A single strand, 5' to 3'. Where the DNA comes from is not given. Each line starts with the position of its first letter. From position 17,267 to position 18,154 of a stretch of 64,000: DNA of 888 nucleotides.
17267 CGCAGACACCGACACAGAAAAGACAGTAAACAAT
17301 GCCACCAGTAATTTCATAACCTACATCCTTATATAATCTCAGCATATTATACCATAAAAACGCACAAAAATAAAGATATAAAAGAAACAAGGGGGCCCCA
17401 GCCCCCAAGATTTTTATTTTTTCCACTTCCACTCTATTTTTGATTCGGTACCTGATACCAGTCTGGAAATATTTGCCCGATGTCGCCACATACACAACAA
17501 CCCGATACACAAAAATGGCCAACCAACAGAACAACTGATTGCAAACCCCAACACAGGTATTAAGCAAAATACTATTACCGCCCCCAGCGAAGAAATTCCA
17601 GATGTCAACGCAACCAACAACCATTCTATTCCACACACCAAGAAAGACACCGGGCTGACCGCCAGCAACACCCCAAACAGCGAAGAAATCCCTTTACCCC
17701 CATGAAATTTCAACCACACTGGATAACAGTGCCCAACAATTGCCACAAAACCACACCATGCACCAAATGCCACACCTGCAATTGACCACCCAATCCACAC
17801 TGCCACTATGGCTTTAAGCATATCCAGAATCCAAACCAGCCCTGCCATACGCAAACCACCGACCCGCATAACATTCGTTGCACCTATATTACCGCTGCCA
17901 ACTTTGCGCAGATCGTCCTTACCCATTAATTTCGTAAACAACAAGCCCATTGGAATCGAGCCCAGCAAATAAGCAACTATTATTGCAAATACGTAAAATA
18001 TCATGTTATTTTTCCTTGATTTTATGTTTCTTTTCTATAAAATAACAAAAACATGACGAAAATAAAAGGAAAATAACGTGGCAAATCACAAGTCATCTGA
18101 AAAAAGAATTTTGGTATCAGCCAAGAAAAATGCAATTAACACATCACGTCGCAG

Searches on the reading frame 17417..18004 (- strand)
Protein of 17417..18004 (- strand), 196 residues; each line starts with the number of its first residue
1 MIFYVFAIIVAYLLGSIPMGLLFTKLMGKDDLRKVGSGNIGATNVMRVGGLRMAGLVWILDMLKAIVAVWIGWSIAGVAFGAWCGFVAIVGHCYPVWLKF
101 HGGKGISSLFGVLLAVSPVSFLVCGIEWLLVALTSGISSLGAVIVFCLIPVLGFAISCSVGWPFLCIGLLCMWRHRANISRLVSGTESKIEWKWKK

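Call 74: search_protein_families(library=pfam, proteins=[window:17417-18004:-], max_evalue=0.01)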
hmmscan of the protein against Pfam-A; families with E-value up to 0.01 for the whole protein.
window:17417-18004:- (196 aa): 1 family
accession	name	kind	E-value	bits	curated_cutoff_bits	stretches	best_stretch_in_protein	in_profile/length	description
PF02660.20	G3P_acyltransf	-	7.1e-48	163.2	24.1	1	10-182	1-164/164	Glycerol-3-phosphate acyltransferase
